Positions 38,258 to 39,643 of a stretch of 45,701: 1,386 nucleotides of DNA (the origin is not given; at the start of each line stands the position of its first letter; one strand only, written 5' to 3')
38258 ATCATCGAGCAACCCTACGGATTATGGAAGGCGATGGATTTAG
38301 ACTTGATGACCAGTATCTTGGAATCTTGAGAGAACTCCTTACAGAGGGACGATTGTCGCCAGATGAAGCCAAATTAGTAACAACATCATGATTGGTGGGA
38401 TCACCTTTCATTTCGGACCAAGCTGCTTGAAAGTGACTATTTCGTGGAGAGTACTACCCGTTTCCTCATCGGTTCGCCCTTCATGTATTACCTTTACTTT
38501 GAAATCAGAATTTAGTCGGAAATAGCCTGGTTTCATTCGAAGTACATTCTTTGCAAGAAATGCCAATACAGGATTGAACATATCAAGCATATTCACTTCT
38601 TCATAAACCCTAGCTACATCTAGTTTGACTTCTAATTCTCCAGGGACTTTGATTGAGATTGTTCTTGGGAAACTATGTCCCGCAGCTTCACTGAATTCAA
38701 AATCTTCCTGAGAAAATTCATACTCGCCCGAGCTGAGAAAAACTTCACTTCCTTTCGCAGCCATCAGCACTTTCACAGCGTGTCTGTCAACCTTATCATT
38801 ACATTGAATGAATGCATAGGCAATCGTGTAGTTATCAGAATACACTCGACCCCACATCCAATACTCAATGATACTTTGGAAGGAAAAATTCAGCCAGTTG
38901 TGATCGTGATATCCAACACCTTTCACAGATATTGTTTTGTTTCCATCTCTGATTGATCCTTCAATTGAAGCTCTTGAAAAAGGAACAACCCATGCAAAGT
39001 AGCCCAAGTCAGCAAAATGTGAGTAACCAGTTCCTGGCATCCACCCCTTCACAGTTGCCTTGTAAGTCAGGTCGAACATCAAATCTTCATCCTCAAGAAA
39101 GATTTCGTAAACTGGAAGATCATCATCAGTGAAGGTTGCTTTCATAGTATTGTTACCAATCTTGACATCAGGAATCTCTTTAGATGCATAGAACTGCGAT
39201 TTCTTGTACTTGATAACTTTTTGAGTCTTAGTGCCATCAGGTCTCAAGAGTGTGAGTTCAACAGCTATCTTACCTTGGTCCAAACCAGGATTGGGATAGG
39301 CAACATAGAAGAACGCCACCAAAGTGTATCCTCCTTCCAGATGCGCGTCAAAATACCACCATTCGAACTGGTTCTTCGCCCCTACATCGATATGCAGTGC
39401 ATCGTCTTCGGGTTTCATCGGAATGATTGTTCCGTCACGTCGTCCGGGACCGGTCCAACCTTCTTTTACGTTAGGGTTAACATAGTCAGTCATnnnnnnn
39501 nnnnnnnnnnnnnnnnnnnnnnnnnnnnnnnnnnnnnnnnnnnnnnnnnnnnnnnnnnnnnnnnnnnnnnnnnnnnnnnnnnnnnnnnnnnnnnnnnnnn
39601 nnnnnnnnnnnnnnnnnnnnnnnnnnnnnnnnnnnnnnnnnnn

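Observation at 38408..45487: Coupled redox operon: FixC/GGR-like + FixX + FAD oxidoreductase + HdrD-like + FAD oxidoreductase + CrtC-like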

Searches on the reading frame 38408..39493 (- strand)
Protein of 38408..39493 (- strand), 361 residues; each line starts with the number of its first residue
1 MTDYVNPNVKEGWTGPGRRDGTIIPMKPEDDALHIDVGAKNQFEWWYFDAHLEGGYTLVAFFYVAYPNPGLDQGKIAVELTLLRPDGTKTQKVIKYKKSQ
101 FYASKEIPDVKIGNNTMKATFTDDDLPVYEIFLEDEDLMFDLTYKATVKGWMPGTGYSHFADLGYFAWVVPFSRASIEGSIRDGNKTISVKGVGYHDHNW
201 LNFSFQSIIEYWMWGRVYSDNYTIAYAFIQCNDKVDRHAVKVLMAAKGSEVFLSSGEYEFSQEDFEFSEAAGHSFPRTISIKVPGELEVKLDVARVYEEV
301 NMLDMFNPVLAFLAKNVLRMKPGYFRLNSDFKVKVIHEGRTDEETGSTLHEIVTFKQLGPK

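Call 3: search_protein_families(library=pfam, proteins=[window:38408-39493:-], max_evalue=0.01)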
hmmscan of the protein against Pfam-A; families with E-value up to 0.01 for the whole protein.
window:38408-39493:- (361 aa): 2 families
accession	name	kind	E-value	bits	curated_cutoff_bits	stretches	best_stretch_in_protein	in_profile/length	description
PF07143.17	CrtC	-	6.5e-06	27.3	22.5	1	44-200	2-166/168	CrtC N-terminal lipocalin domain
PF24137.2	DA_N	-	0.0023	18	27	0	40-200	40-219/219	Diels-Alderase N-terminal domain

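Call 4: search_protein_families(library=ncbifam, proteins=[window:38408-39493:-], max_evalue=0.01)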
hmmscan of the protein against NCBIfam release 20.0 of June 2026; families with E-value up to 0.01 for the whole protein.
window:38408-39493:- (361 aa): 0 families

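Call 19: search_solved_structures(query=window:38408-39493:-, max_evalue=1)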
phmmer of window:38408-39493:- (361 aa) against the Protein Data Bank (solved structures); distinct sequences matched with E-value up to 1: 1.
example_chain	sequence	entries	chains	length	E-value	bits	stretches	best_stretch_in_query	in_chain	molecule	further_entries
5eri_A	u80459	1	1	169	0.45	12.5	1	65-143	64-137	MarR family transcriptional regulator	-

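Call 25: find_homologous_proteins(query=window:38408-39493:-, max_evalue=0.001)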
Query window:38408-39493:- (361 aa): 1023 proteins with E <= 0.001 among 2860 candidates; the best 120 are listed. Only proteins of 198 to 632 residues were searched: fused or split forms outside these lengths cannot appear, so this answer is no evidence that the protein stands alone or is whole; lengths 'longer' or 'shorter' looks for them.
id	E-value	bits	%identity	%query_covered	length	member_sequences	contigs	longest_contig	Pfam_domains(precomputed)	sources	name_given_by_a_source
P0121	9.0e-249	842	100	100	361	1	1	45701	PF07143.18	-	-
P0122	1.6e-220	749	89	99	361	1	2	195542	PF07143.18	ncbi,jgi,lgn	-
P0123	6.3e-219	744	88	100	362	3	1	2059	PF07143.18,PF24137.2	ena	-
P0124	8.1e-219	744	87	100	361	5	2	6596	PF07143.18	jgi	jgi:predicted secreted hydrolase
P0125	7.6e-214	727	85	100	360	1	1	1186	PF07143.18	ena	-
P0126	1.5e-212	723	85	100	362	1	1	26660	PF07143.18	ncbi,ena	ncbi:MAG: lipocalin-like domain-containing protein [Candidatus Thorarchaeota archaeon]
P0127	1.9e-212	723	85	100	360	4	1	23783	PF07143.18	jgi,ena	-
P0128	1.2e-211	720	85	100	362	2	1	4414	PF07143.18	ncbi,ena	-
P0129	2.8e-210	716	83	100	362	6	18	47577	PF07143.18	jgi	jgi:predicted secreted hydrolase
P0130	4.7e-210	715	83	100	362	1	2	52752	PF07143.18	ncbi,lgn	ncbi:MAG: lipocalin-like domain-containing protein [Candidatus Thorarchaeota archaeon]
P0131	4.7e-209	712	83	100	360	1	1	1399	-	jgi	jgi:predicted secreted hydrolase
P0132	2.0e-208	710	84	100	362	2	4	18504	PF07143.18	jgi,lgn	-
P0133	2.9e-208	709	84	100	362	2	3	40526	PF07143.18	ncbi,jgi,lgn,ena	-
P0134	3.1e-208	709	82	99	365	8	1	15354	PF07143.18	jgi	jgi:predicted secreted hydrolase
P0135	1.2e-207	707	82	99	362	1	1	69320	PF07143.18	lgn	-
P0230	2.7e-146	505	58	99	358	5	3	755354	-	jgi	jgi:hypothetical protein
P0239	6.9e-146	504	60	99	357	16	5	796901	PF07143.18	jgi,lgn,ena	jgi:predicted secreted hydrolase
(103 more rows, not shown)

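Call 26: find_encoding_contigs(protein=P0239, flank=10000, max_places=3)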
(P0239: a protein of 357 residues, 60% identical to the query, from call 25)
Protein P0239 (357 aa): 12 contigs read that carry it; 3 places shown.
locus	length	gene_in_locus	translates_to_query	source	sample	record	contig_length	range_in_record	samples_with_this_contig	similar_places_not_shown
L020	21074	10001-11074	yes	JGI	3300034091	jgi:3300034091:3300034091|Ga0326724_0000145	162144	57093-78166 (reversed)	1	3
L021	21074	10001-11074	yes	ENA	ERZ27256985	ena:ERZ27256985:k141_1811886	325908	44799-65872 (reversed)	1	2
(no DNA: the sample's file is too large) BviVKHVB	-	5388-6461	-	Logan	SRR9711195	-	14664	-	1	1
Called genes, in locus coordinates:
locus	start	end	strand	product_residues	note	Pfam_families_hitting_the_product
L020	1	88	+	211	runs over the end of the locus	PF07796:DUF1638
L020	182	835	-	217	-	PF10050:DUF2284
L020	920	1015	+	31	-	-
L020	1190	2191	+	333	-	PF00005:ABC_tran, PF13304:AAA_21, PF13732:DrrA1-3_C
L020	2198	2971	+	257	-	PF01061:ABC2_membrane, PF12698:ABC2_membrane_3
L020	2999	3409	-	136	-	-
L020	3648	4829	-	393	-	PF13421:Band_7_1, PF01145:Band_7, PF17032:Zn_ribbon_15 (faint), PF18912:DZR_2 (faint), PF12773:DZR, PF13240:Zn_Ribbon_1, PF13248:Zn_ribbon_3, PF13240:Zn_Ribbon_1, +3 more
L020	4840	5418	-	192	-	-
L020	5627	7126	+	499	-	PF01565:FAD_binding_4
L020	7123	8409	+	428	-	PF13183:Fer4_8, PF02754:CCG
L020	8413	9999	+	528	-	PF01565:FAD_binding_4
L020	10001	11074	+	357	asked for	PF07143:AttH (weak)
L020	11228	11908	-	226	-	PF00753:Lactamase_B, PF14597:Lactamase_B_5 (faint), PF19583:ODP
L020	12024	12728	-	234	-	-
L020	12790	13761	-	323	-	PF04055:Radical_SAM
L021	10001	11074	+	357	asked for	PF07143:AttH (weak)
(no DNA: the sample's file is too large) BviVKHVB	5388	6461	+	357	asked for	PF07143:AttH (weak)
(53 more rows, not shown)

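Call 27: find_encoding_contigs(protein=P0230, flank=10000, max_places=2)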
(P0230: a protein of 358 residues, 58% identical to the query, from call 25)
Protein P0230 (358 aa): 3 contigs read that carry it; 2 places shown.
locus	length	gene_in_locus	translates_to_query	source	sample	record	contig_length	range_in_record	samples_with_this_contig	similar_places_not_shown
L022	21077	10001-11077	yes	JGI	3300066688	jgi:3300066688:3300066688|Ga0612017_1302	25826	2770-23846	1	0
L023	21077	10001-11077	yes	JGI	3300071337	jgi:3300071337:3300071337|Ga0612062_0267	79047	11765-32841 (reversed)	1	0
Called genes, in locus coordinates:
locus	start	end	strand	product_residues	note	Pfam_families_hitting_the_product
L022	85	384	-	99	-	-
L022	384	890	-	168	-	-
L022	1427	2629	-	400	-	PF13356:Arm-DNA-bind_3, PF00589:Phage_integrase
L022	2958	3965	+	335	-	PF13521:AAA_28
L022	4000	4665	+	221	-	PF04973:NMN_transporter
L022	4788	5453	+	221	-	PF00440:TetR_N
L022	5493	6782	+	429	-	PF13183:Fer4_8, PF02754:CCG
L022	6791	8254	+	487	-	PF01565:FAD_binding_4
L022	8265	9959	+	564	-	PF01565:FAD_binding_4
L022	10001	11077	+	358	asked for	-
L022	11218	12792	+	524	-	PF00072:Response_reg, PF00989:PAS, PF13426:PAS_9 (weak), PF00512:HisKA, PF02518:HATPase_c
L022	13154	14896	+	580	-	PF00989:PAS, PF08448:PAS_4, PF13426:PAS_9, PF00158:Sigma54_activat, PF14532:Sigma54_activ_2, PF07728:AAA_5, PF25601:AAA_lid_14, PF02954:HTH_8, +5 more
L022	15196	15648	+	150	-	PF00072:Response_reg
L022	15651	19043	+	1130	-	PF12831:FAD_oxidored, PF00037:Fer4 (weak), PF12837:Fer4_6 (weak), PF14691:Fer4_20, PF00890:FAD_binding_2 (weak), PF01266:DAO (weak), PF07992:Pyr_redox_2, PF13450:NAD_binding_8, +14 more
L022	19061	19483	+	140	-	PF02662:FlpD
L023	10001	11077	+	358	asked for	-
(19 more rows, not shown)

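Call 56: find_related_loci(query=A2, collection=genome_contigs, flank=8000)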
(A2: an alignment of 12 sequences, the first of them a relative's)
Query A2 (564 aa) in genome_contigs; peptide patterns used: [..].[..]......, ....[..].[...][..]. (x = any residue, [..] = any of these).
600 stretches matched a pattern (row limit reached: there are more); 552 encode a relative of the query (tblastn E <= 1e-3); the best 80 are kept; 80 distinct loci.
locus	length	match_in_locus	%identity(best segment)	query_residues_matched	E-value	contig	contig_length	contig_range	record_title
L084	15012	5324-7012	69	1-563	0e+0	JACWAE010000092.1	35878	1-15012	MAG: Dehalococcoidia bacterium isolate B_CHL_03 k141_154241, whole genome shotgun sequence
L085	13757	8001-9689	68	1-563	0e+0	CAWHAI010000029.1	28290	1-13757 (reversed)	MAG: uncultured Chloroflexia bacterium isolate MFD04408.bin.2.112 genome assembly, contig: contig_66528, whole genome sh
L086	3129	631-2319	67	1-563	0e+0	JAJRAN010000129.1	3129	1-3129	MAG: Methanomassiliicoccales archaeon isolate OWC_0013 OWC_0013_k121_32938891, whole genome shotgun sequence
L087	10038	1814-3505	71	1-564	0e+0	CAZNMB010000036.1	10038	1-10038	MAG TPA_asm: uncultured Dehalococcoidia bacterium isolate binchicken_co150_534 genome assembly, contig: NODE_16655_lengt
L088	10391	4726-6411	66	1-562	0e+0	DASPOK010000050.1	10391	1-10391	MAG TPA_asm: Nitrososphaerales archaeon isolate SMAG_U12145 k141_1993459, whole genome shotgun sequence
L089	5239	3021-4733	68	1-562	0e+0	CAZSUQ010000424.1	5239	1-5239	MAG TPA_asm: uncultured Thermodesulfobacteriota bacterium isolate binchicken_co97_83 genome assembly, contig: NODE_54869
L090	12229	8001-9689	66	1-563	0e+0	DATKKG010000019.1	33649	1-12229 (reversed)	MAG TPA_asm: Conexivisphaerales archaeon isolate SMAG_U14651 k141_2234560, whole genome shotgun sequence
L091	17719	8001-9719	67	1-564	0e+0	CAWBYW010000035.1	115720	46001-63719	MAG: uncultured delta proteobacterium isolate MFD04492.bin.2.9 genome assembly, contig: contig_87343, whole genome shotg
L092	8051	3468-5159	65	1-564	0e+0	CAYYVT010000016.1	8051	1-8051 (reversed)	MAG TPA_asm: uncultured Nitrososphaerales archaeon isolate SRP140028_co1_191 genome assembly, contig: k141_1555589, whol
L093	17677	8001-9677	63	6-564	0e+0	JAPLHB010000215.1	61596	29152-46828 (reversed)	MAG: Chloroflexota bacterium isolate LacPavin_0920_WC70_MAG_64_18 LacPavin_0920_WC70_scaffold_757246, whole genome shotg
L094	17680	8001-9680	61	2-561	0e+0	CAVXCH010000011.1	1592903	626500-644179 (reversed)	MAG: uncultured Chloroflexia bacterium isolate MFD01299.bin.1.127 genome assembly, contig: contig_7752, whole genome sho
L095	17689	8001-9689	60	2-564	0e+0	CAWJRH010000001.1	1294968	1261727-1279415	MAG: uncultured delta proteobacterium isolate MFD03804.bin.1.60 genome assembly, contig: contig_12949, whole genome shot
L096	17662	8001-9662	61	6-559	0e+0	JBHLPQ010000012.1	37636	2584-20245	MAG: Promethearchaeota archaeon isolate H2S.126 H2S.126@515, whole genome shotgun sequence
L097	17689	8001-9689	67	1-563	0e+0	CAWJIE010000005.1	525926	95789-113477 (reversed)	MAG: uncultured Nitrososphaerota archaeon isolate MFD03726.bin.2.165 genome assembly, contig: contig_50026, whole genome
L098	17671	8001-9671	61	8-564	0e+0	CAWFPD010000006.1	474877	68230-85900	MAG: uncultured delta proteobacterium isolate MFD05684.bin.1.356 genome assembly, contig: contig_23480, whole genome sho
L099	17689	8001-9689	60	1-563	0e+0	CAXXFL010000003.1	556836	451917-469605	MAG: bacterium isolate 752fb81a-13fd-4ee9-82f2-ea19cd7f7e31 genome assembly, contig: contig_3, whole genome shotgun sequ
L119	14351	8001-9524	40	8-563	2e-116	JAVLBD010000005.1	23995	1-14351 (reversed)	MAG: Dehalococcoidia bacterium isolate Uz-K9-09 NODE_5_length_23995_cov_2.632494, whole genome shotgun sequence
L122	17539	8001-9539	38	8-564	8e-116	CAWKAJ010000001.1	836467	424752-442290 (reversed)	MAG: uncultured Chloroflexia bacterium isolate MFD03726.bin.1.10 genome assembly, contig: contig_21939, whole genome sho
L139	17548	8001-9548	35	1-562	9e-99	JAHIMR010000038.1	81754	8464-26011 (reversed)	MAG: Actinomycetota bacterium isolate KR13_N2.mb.8 KR13_N2.mb.8_k141_107495, whole genome shotgun sequence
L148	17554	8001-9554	36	1-562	7e-95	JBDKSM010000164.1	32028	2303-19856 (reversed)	MAG: Syntrophaceae bacterium isolate 6_bin.182 c_000001307707, whole genome shotgun sequence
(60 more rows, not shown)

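Call 88: find_homologous_proteins(query=window:38408-39493:-, lengths=longer, max_evalue=1e-10)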
Query window:38408-39493:- (361 aa): 1 proteins with E <= 1e-10 among 4018 candidates. Only proteins of 633 to 2000 residues were searched; long proteins share words by chance and can crowd out relatives, so finding none is weak evidence.
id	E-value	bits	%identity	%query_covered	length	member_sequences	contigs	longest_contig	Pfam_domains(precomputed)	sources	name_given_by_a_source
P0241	1.8e-21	94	26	85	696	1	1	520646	PF06081.18,PF25581.2,PF11728.14,PF24137.2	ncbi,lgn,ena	-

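Call 94: search_protein_families(library=pfam, proteins=[P0241, L099:9726-10847:+], max_evalue=0.001)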
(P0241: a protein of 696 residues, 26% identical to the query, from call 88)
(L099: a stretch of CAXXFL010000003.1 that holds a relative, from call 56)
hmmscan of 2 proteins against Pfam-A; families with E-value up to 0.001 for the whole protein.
P0241 (696 aa): 5 families
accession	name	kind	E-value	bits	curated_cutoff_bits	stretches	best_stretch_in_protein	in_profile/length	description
PF11728.13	ArAE_1_C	-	9.1e-51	172.6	22.4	1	524-688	2-166/166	Putative aromatic acid exporter C-terminal domain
PF06081.17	ArAE_1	-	3.5e-44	150.8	22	1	380-519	2-141/141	Aromatic acid exporter family member 1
PF25581.1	AsqO_C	-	2.3e-06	28.2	27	1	202-353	3-130/131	AsqO-like, C-terminal domain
PF24137.2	DA_N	-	2.1e-05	24.7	27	0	36-85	40-88/219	Diels-Alderase N-terminal domain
PF07143.17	CrtC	-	0.00052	21.2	22.5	0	40-196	2-168/168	CrtC N-terminal lipocalin domain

L099:9726-10847:+ (373 aa): 1 family
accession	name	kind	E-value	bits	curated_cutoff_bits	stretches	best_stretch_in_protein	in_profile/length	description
PF01208.23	URO-D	-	9.5e-26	91.1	23.9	1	142-369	119-346/346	Uroporphyrinogen decarboxylase (URO-D)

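Call 99: search_protein_families(library=pfam, proteins=[L119:4341-5180:+, L119:1420-4101:+, L122:4848-5636:+, L122:5633-6670:+, L122:11572-12891:+, L148:11339-12334:+, L148:12346-13143:+, L148:4575-5234:+, L139:9707-10801:+, L139:10798-11607:+], max_evalue=0.001)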
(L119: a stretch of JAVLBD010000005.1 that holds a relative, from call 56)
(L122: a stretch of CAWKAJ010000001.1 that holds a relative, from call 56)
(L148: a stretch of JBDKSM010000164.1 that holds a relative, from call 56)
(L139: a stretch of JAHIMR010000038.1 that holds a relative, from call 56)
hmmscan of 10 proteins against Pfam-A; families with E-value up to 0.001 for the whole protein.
L119:4341-5180:+ (279 aa): 1 family
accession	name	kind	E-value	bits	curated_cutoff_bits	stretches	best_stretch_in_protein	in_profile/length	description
PF01012.27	ETF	-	1.3e-38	133.1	26.7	1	56-225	12-176/181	Electron transfer flavoprotein domain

L119:1420-4101:+ (893 aa): 2 families
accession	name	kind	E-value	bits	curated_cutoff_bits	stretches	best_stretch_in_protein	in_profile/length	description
PF01326.24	PPDK_N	-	2.2e-88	297.1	27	1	15-322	3-320/328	Pyruvate phosphate dikinase, AMP/ATP-binding domain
PF00391.29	PEP-utilizers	-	1.5e-22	79.4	23.1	1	816-887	1-72/72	PEP-utilising enzyme, mobile domain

L122:4848-5636:+ (262 aa): 1 family
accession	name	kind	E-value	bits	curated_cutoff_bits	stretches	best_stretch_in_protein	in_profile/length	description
PF01012.27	ETF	-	8.3e-35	120.7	26.7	1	36-212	10-180/181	Electron transfer flavoprotein domain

L122:5633-6670:+ (345 aa): 2 families
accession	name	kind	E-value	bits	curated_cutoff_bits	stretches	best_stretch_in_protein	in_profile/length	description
PF01012.27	ETF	-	2.2e-40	138.8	26.7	1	14-191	2-179/181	Electron transfer flavoprotein domain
PF00766.25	ETF_alpha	-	4.4e-33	113.6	27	1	214-292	2-80/81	Electron transfer flavoprotein FAD-binding domain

L122:11572-12891:+ (439 aa): 2 families
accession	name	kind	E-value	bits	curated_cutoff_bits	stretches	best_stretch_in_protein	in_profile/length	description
PF13336.12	AcetylCoA_hyd_C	-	2.7e-54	183.7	23.7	1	280-433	1-154/154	Acetyl-CoA hydrolase/transferase C-terminal domain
PF02550.21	AcetylCoA_hydro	-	5.4e-09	36.8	24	1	6-183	2-186/198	Acetyl-CoA hydrolase/transferase N-terminal domain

L148:11339-12334:+ (331 aa): 2 families
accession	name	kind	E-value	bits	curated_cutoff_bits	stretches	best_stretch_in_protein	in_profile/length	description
PF01012.27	ETF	-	6.8e-37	127.5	26.7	1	9-184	1-178/181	Electron transfer flavoprotein domain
PF00766.25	ETF_alpha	-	4.2e-32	110.4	27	1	208-286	2-80/81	Electron transfer flavoprotein FAD-binding domain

L148:12346-13143:+ (265 aa): 1 family
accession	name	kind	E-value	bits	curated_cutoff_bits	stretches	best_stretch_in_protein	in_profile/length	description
PF01012.27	ETF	-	5.1e-29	101.8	26.7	1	37-214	12-180/181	Electron transfer flavoprotein domain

L148:4575-5234:+ (219 aa): 0 families

L139:9707-10801:+ (364 aa): 2 families
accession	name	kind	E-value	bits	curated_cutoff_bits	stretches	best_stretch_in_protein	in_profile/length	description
PF01012.27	ETF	-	6.2e-32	111.3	26.7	1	36-214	1-178/181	Electron transfer flavoprotein domain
PF00766.25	ETF_alpha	-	1.6e-29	102.1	27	1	238-316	2-80/81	Electron transfer flavoprotein FAD-binding domain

L139:10798-11607:+ (269 aa): 1 family
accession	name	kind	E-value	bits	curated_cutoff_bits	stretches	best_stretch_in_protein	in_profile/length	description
PF01012.27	ETF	-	2.2e-32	112.8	26.7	1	35-219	4-180/181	Electron transfer flavoprotein domain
